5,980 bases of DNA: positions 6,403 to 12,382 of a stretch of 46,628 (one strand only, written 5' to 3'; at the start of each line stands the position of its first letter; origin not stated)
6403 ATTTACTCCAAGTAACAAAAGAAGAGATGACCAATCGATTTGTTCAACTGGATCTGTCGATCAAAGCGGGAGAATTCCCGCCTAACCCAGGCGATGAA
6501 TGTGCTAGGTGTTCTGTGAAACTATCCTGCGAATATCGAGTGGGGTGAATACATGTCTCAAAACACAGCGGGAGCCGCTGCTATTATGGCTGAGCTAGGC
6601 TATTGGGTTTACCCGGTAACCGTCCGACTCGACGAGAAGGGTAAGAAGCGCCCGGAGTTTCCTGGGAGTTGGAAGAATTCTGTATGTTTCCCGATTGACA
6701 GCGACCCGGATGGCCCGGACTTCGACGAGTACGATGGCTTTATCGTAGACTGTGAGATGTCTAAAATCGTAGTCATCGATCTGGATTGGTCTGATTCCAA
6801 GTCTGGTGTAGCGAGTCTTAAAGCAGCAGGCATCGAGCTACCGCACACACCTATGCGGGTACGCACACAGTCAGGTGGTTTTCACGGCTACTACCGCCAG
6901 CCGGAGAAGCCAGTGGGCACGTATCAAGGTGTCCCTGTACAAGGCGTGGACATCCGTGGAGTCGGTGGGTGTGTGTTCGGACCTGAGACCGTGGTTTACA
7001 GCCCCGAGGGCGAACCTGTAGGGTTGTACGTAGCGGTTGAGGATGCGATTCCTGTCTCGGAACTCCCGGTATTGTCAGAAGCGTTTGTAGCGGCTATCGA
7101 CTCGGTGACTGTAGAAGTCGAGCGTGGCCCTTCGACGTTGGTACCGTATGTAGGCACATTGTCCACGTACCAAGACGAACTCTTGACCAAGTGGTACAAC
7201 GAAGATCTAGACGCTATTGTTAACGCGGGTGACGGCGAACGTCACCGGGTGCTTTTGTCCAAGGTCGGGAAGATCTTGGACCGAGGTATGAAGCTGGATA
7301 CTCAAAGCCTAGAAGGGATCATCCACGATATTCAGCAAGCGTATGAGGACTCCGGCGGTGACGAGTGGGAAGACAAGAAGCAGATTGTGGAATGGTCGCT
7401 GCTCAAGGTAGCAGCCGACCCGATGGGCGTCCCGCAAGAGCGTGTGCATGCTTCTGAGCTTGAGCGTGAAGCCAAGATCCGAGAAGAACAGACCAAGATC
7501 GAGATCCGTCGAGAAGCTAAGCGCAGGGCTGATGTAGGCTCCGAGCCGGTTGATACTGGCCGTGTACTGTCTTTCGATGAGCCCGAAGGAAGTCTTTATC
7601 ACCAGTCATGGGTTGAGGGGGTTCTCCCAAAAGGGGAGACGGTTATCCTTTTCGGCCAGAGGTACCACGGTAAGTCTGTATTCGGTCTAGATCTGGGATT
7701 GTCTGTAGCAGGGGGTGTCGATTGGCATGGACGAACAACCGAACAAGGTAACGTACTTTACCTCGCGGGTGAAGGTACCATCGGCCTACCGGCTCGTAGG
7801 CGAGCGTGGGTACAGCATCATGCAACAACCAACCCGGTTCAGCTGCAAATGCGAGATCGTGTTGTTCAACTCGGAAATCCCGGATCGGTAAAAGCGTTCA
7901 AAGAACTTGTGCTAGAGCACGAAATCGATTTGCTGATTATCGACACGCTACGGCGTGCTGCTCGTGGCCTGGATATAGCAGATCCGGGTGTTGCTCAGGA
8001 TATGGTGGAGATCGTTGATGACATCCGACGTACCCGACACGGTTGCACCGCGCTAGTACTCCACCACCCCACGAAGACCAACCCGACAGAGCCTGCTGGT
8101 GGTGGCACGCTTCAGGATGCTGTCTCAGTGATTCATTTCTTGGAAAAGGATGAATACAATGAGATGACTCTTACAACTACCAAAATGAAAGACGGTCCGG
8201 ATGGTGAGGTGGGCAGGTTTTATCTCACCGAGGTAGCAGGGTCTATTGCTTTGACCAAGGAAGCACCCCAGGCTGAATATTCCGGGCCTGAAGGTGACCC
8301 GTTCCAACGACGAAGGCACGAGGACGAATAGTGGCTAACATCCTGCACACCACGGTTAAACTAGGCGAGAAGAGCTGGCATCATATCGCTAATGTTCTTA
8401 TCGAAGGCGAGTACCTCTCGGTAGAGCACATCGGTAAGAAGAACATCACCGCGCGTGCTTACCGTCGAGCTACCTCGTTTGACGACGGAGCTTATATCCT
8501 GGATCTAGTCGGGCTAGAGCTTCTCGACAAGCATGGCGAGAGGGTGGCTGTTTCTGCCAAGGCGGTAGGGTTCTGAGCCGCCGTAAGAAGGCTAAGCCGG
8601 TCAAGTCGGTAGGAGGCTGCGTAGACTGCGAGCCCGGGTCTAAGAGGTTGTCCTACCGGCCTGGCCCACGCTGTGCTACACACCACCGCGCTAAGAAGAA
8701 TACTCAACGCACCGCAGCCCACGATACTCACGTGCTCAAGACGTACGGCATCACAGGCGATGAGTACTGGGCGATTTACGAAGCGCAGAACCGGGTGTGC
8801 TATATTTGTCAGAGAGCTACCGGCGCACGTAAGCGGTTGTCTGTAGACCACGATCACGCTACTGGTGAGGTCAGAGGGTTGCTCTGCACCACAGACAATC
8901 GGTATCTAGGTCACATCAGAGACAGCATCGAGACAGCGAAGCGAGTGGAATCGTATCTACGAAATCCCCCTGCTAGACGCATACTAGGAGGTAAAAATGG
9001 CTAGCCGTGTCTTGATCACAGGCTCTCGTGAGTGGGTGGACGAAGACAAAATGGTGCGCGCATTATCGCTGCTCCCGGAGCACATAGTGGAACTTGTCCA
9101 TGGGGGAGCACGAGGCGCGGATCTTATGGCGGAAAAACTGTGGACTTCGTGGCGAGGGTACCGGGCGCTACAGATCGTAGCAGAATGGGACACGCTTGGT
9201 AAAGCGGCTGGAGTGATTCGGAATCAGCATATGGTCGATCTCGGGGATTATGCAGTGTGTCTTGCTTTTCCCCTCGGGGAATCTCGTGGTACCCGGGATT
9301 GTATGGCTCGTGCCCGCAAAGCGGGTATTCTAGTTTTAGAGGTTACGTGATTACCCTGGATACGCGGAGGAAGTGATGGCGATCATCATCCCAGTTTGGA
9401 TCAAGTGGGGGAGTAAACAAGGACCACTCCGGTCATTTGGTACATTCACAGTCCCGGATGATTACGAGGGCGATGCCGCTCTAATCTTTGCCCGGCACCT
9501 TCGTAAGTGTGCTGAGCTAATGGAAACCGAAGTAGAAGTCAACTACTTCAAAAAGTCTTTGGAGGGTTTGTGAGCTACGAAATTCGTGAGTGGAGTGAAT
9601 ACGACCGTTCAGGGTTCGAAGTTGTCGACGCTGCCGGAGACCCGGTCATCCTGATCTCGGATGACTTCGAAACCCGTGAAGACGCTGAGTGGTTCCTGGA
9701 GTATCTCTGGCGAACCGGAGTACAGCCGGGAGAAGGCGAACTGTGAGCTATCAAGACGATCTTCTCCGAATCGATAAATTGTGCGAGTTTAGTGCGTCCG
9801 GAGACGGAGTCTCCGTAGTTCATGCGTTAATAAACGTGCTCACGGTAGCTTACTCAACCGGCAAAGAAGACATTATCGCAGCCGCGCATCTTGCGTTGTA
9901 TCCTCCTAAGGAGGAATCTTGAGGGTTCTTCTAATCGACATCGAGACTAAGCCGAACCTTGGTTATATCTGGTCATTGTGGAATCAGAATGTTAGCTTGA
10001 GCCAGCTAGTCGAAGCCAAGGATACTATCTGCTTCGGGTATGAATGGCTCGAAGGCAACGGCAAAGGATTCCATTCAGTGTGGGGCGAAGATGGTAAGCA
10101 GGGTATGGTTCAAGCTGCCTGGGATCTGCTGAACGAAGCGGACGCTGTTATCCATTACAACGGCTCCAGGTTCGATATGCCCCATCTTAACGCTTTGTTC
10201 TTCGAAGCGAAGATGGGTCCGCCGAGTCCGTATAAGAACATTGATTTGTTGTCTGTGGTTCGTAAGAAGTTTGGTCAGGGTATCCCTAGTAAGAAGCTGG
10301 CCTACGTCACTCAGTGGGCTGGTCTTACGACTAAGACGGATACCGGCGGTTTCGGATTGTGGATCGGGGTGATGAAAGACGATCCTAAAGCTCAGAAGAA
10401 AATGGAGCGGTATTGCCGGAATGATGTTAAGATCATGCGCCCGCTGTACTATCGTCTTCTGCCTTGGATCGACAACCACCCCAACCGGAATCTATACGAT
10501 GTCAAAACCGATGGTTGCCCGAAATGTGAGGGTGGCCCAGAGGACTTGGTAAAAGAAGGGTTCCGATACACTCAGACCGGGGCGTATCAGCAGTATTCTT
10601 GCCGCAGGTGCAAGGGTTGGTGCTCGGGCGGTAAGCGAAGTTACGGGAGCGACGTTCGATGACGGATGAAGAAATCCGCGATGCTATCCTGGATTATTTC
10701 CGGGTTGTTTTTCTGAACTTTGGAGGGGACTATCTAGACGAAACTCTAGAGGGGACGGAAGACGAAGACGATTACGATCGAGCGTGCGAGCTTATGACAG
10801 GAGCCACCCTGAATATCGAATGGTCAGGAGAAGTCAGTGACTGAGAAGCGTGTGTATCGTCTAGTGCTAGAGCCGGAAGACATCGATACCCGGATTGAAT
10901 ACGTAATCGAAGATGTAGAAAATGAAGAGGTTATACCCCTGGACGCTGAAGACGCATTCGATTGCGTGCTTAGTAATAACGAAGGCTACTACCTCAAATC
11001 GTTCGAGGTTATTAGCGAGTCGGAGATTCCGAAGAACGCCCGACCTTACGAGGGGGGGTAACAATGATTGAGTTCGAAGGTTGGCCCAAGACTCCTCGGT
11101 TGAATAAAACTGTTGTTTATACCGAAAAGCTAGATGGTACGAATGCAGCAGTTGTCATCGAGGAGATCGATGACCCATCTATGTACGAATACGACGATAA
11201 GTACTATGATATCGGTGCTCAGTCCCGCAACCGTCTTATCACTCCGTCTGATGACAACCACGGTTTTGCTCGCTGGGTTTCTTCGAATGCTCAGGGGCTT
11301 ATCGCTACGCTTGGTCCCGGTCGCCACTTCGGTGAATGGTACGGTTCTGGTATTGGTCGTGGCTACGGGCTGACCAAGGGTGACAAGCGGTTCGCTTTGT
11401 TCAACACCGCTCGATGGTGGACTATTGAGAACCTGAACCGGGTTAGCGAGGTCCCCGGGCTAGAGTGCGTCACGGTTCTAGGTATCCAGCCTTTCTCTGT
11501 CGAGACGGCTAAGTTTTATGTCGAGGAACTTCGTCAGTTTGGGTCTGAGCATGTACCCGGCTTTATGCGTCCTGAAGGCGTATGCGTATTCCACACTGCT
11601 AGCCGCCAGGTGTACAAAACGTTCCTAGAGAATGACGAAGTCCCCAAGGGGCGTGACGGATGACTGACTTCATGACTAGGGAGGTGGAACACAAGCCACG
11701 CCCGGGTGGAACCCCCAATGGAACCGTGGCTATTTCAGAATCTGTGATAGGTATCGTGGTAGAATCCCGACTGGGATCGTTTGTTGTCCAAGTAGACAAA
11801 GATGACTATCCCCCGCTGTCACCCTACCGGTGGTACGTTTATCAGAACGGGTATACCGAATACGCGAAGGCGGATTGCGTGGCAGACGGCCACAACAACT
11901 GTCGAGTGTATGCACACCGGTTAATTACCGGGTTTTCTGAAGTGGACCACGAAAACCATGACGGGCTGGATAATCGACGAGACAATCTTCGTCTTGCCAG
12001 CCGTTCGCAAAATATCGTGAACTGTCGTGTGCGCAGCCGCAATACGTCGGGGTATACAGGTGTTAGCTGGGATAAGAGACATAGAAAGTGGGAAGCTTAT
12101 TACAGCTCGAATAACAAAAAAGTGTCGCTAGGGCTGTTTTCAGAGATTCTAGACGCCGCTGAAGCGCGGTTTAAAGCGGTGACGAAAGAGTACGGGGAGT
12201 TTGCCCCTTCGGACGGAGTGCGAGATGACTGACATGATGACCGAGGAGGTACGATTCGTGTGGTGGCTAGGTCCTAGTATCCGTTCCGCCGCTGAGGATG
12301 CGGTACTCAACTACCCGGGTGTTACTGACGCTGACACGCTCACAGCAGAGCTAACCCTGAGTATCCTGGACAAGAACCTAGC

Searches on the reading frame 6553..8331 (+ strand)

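Call 11: search_protein_families(library=phrogs, proteins=[window:6553-8331:+], max_evalue=0.001)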
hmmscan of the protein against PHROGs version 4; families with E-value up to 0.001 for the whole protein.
window:6553-8331:+ (592 aa): 11 families
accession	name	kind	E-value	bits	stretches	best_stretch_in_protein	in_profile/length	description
phrog_906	-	DNA, RNA and nucleotide metabolism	3.6e-33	116.3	1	351-563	517-742/872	DNA polymerase/primase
phrog_2850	-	unknown function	2.8e-21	77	1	304-548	104-350/465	-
phrog_6012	-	DNA, RNA and nucleotide metabolism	2.3e-17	64.4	1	295-559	80-353/447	DNA helicase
phrog_3123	-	unknown function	3.5e-14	53.3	1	352-512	331-511/583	-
phrog_3228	-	DNA, RNA and nucleotide metabolism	5e-12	45.9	1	350-576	363-603/766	replicative helicase-primase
phrog_1284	-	unknown function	1.3e-11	45.4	1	351-495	24-165/306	-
phrog_239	-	DNA, RNA and nucleotide metabolism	4.5e-07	30.2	1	356-550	353-579/801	DNA primase/helicase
phrog_5852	-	DNA, RNA and nucleotide metabolism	1.7e-06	28.5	1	71-148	144-220/242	DNA polymerase/primase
phrog_1156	-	DNA, RNA and nucleotide metabolism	3.3e-05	23.6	1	70-279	75-301/855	DNA primase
phrog_695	-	DNA, RNA and nucleotide metabolism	4.7e-05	23.3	1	67-275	64-258/704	DNA polymerase/primase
phrog_6357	-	unknown function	8e-05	23.1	1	354-537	24-194/321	-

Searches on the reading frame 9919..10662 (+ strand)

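Call 11: search_protein_families(library=phrogs, proteins=[window:9919-10662:+], max_evalue=0.001)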
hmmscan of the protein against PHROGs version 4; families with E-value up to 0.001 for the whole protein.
window:9919-10662:+ (247 aa): 2 families
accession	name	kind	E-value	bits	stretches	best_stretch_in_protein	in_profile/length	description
phrog_403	-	DNA, RNA and nucleotide metabolism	1.2e-76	258.7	1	1-240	65-306/321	DNA polymerase exonuclease subunit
phrog_17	-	DNA, RNA and nucleotide metabolism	6.3e-10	38.7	1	1-187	670-831/1445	DNA polymerase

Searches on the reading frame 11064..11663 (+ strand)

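Call 11: search_protein_families(library=phrogs, proteins=[window:11064-11663:+], max_evalue=0.001)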
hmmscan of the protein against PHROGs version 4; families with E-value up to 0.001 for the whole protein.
window:11064-11663:+ (199 aa): 1 family
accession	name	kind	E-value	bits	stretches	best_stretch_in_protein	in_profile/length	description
phrog_548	-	DNA, RNA and nucleotide metabolism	1.7e-28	100.8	1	14-184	30-219/341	RNA ligase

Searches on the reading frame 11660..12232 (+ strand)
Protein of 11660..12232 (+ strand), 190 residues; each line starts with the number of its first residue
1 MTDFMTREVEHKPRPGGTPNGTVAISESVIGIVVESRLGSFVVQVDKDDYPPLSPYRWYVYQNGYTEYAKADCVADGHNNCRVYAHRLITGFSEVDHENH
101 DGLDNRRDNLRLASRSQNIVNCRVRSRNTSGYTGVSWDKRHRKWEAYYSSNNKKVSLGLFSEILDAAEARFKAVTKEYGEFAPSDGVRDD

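Call 11: search_protein_families(library=phrogs, proteins=[window:11660-12232:+], max_evalue=0.001)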
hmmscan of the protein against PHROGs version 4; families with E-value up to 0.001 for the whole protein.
window:11660-12232:+ (190 aa): 9 families
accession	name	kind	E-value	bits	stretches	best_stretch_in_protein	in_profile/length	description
phrog_99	-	DNA, RNA and nucleotide metabolism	1.7e-37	131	1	62-184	146-266/383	HNH endonuclease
phrog_4578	-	DNA, RNA and nucleotide metabolism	4e-28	98.9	1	78-182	15-119/130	HNH endonuclease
phrog_374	-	DNA, RNA and nucleotide metabolism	1.5e-15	58.1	1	58-183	305-412/617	HNH endonuclease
phrog_3593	-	DNA, RNA and nucleotide metabolism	2.7e-13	51.1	1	62-174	80-193/210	HNH endonuclease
phrog_13470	-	DNA, RNA and nucleotide metabolism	5.4e-10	40.6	1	113-176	78-141/152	HNH endonuclease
phrog_953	-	DNA, RNA and nucleotide metabolism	2.9e-08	34.4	1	114-181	297-365/420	HNH endonuclease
phrog_37010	-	unknown function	6.9e-08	33.3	1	34-172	114-234/264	-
phrog_36769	-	unknown function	8.3e-06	26.4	1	74-148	234-314/367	-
phrog_59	-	DNA, RNA and nucleotide metabolism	8.5e-05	23.1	1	78-147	184-246/423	HNH endonuclease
